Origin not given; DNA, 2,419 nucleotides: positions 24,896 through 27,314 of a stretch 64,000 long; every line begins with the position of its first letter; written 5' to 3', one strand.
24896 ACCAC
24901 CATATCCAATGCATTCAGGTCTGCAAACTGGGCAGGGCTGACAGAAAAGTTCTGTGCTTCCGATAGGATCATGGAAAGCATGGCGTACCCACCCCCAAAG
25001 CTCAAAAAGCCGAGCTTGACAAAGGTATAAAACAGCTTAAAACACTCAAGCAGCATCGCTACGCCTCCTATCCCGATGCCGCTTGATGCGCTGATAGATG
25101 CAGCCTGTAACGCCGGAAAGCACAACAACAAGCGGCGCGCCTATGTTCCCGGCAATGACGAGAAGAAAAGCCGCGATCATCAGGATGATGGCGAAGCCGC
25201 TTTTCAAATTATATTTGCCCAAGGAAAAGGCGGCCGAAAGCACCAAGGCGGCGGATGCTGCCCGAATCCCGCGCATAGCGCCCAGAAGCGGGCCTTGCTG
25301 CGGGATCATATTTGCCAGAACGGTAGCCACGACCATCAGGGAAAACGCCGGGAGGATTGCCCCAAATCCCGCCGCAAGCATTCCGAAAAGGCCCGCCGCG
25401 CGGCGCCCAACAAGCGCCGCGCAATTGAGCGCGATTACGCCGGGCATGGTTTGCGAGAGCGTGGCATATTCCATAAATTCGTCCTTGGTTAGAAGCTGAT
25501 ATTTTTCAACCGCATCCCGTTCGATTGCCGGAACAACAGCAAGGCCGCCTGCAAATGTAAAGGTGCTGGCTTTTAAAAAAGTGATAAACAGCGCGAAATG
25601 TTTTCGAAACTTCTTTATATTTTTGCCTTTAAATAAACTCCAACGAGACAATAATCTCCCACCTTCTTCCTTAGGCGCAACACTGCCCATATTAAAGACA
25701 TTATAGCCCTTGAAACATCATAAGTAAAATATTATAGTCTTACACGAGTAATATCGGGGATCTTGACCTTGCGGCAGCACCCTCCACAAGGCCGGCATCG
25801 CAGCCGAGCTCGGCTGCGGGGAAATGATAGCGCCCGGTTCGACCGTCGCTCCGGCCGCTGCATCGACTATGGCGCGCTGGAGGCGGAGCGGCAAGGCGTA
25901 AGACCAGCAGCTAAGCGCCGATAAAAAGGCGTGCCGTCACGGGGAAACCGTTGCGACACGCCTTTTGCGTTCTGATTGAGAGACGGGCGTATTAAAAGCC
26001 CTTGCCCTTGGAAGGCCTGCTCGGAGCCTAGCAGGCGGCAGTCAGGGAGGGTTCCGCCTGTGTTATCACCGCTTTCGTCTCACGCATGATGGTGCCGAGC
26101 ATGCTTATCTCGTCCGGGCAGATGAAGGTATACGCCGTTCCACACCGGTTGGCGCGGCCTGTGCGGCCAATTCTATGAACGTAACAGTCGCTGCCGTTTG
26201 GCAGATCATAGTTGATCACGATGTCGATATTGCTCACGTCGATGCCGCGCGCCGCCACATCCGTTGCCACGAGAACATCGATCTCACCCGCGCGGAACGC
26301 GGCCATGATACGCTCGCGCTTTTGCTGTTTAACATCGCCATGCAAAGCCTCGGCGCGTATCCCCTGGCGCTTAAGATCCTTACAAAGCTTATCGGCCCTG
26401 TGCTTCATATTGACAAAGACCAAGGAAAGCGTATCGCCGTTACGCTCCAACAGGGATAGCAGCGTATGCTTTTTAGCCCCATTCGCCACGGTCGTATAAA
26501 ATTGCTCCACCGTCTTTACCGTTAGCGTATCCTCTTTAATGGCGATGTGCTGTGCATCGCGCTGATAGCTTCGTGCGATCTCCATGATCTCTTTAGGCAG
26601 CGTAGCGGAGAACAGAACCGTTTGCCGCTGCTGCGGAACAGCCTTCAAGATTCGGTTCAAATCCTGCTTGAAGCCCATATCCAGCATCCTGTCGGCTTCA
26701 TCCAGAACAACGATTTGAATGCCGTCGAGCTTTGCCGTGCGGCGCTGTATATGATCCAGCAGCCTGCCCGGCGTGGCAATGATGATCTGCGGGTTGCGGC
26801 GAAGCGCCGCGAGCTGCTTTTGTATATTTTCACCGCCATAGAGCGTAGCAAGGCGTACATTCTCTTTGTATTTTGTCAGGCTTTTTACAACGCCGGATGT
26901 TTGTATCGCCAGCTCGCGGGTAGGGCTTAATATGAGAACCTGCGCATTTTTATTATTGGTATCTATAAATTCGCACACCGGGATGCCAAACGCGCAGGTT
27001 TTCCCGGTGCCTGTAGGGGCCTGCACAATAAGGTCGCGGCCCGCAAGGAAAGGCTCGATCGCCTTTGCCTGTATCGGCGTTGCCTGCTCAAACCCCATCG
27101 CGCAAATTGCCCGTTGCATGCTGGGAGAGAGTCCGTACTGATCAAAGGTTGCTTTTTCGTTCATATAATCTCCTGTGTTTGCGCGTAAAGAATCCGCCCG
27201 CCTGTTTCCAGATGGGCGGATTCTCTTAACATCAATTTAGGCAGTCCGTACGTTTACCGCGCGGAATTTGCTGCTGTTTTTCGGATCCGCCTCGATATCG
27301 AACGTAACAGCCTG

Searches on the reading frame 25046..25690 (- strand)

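Call 31: search_protein_families(library=pfam, proteins=[window:25046-25690:-], max_evalue=0.00001)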
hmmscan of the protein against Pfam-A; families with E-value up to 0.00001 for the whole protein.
window:25046-25690:- (214 aa): 1 family
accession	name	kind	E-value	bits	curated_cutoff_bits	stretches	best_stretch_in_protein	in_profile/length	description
PF02417.20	Chromate_transp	-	7.5e-36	124.1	28.6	1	33-196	2-165/166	Chromate transporter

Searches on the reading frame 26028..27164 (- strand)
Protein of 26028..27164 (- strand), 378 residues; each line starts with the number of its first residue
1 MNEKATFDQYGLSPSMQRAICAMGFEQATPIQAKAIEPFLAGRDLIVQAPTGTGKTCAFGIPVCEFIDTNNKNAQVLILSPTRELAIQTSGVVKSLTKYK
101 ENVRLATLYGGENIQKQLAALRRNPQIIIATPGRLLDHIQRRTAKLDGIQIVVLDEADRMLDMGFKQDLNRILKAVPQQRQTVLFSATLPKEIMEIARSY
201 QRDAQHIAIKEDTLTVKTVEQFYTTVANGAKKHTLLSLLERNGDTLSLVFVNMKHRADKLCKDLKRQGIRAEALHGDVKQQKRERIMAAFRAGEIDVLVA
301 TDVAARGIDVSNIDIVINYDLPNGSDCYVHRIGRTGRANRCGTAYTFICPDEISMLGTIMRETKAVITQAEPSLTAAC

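Call 31: search_protein_families(library=pfam, proteins=[window:26028-27164:-], max_evalue=0.00001)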
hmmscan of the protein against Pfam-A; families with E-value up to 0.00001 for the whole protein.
window:26028-27164:- (378 aa): 4 families
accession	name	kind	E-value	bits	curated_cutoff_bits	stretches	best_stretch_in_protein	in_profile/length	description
PF00270.35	DEAD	-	1.3e-54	184.9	26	1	29-195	1-166/167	DEAD/DEAH box helicase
PF00271.37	Helicase_C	-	1.3e-35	122.4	23.5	1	231-339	2-110/110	Helicase conserved C-terminal domain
PF04851.21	ResIII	-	4e-11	43.5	22.5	1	30-190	6-163/164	Type III restriction enzyme, res subunit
PF13604.12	AAA_30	-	7.9e-06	26.2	27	0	29-185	3-121/191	AAA domain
